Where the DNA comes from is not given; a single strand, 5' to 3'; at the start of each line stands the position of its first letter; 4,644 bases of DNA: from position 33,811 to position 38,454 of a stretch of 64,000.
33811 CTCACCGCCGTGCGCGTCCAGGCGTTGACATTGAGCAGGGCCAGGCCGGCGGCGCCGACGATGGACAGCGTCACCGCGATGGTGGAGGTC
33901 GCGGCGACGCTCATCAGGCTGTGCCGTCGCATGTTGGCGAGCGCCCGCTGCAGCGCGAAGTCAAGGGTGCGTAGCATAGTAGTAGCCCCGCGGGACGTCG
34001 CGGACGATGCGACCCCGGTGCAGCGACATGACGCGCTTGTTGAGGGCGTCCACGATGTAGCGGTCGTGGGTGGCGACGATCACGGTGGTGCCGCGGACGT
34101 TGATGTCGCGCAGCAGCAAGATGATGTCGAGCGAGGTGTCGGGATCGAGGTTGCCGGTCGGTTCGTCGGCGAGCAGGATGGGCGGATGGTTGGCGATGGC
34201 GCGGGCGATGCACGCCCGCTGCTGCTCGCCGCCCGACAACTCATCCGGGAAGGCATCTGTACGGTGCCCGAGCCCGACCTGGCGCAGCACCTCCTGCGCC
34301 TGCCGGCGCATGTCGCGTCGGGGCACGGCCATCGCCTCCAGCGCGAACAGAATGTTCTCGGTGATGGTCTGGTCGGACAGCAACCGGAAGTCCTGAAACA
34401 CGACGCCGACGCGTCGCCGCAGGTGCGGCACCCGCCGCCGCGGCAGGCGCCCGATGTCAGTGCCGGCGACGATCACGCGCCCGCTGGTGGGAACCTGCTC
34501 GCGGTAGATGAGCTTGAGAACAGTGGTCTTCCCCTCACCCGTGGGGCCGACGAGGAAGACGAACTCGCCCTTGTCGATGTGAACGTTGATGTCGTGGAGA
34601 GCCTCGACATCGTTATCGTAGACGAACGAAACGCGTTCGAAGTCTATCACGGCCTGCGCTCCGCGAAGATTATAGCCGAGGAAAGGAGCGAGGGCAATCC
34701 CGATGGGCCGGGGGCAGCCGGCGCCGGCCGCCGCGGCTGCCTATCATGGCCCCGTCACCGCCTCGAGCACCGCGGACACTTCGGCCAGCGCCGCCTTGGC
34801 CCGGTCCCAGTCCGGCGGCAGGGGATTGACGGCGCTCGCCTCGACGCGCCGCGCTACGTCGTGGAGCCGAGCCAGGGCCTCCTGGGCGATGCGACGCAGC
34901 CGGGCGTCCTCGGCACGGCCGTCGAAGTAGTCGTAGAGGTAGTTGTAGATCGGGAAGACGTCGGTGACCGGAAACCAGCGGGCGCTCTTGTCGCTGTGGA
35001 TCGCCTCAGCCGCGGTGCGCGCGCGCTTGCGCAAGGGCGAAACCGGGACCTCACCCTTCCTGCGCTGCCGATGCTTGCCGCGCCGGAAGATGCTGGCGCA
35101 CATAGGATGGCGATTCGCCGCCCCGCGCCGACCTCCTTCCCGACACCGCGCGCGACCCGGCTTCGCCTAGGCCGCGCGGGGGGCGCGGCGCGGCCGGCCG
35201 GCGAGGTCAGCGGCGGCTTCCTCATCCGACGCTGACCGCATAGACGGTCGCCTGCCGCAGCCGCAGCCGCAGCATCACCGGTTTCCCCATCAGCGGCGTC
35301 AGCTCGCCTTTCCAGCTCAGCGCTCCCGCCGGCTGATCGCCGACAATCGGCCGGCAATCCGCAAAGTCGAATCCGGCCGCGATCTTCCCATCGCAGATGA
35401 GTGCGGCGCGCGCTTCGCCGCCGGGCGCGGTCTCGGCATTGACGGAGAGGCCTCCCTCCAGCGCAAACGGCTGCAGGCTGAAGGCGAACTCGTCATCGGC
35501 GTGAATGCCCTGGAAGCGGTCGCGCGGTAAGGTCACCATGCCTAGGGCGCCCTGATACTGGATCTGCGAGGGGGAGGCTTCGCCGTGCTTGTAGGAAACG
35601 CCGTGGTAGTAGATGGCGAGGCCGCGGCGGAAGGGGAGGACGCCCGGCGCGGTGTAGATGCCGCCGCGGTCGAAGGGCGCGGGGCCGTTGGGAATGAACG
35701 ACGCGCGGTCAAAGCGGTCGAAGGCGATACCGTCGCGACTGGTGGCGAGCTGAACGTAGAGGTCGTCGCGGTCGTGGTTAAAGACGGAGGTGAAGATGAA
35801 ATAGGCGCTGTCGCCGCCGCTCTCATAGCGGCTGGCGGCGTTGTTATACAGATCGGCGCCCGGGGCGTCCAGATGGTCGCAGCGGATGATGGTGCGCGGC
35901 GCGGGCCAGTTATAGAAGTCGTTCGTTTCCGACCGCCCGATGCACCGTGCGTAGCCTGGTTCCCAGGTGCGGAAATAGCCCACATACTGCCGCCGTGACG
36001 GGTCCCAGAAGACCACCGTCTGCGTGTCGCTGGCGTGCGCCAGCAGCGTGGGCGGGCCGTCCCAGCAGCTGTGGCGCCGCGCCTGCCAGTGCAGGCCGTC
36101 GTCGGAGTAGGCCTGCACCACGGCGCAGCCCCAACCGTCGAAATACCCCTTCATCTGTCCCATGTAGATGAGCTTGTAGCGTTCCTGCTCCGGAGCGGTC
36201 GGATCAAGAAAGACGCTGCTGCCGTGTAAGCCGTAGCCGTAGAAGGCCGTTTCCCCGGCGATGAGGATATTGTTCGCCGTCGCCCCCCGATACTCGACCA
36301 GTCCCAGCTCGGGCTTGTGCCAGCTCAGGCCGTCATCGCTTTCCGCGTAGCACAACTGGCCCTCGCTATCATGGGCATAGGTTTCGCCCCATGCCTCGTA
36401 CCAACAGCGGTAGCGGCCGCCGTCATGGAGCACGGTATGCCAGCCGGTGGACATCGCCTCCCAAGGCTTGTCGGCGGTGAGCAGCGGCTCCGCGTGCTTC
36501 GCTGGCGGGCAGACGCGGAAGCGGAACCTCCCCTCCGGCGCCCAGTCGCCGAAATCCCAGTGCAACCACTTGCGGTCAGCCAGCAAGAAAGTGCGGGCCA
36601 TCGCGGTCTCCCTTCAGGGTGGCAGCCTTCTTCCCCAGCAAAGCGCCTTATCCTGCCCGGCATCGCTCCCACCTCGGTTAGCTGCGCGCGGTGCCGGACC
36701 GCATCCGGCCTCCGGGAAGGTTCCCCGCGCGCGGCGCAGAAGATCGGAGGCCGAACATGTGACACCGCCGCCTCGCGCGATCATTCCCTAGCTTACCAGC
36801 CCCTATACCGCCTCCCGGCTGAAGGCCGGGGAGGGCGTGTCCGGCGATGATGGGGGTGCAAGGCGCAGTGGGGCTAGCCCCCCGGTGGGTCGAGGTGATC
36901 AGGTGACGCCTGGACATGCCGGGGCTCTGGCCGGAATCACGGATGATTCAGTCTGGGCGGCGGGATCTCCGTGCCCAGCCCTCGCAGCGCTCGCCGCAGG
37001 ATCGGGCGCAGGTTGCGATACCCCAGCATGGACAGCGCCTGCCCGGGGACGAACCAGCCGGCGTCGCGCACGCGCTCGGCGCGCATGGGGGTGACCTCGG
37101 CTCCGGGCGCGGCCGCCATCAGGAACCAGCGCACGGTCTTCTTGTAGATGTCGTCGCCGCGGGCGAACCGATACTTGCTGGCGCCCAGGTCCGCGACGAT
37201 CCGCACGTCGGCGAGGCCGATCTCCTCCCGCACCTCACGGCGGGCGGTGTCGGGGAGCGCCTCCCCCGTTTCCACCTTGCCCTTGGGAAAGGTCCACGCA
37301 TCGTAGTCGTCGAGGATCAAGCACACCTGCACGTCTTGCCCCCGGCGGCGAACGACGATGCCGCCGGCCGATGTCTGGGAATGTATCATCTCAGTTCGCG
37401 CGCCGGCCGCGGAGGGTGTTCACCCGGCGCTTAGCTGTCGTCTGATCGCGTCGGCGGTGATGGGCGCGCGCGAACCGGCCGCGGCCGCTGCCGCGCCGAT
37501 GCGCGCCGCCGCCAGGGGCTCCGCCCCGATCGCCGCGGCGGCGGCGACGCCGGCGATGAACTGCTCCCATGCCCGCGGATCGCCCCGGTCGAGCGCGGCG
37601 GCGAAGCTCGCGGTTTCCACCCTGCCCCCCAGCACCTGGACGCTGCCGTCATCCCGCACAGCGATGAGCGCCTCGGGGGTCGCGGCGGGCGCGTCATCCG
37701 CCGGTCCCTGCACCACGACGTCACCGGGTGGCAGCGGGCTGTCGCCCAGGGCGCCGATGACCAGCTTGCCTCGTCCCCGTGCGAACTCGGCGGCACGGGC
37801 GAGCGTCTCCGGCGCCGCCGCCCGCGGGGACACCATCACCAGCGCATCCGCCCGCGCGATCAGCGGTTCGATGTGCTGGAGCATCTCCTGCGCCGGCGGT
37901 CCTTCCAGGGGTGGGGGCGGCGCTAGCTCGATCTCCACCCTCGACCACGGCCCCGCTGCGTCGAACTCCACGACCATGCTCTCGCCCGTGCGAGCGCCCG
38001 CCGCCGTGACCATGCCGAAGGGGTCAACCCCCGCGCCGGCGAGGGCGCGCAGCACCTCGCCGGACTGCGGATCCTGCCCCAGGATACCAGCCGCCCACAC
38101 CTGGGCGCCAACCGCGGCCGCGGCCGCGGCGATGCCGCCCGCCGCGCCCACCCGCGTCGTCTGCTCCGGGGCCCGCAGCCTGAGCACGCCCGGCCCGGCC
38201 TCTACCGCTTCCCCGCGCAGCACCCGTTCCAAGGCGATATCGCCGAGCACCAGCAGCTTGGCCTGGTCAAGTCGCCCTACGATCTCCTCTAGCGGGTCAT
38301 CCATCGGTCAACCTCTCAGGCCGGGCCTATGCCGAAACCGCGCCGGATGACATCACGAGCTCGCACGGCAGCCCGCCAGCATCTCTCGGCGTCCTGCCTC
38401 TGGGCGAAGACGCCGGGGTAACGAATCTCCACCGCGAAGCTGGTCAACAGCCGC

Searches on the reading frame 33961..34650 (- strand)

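Call 61: search_protein_families(library=pfam, proteins=[window:33961-34650:-], max_evalue=0.00001)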
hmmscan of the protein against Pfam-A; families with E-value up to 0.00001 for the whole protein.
window:33961-34650:- (229 aa): 1 family
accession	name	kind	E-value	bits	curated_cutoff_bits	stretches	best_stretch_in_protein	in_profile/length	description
PF00005.33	ABC_tran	-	1.5e-36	126.4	25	1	18-165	1-136/137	ABC transporter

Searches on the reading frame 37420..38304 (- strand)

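Call 61: search_protein_families(library=pfam, proteins=[window:37420-38304:-], max_evalue=0.00001)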
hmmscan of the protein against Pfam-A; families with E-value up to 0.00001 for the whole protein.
window:37420-38304:- (294 aa): 1 family
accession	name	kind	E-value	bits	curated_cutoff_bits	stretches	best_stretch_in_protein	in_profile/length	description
PF00294.29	PfkB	-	5e-06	26.5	25.8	1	16-176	3-156/302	pfkB family carbohydrate kinase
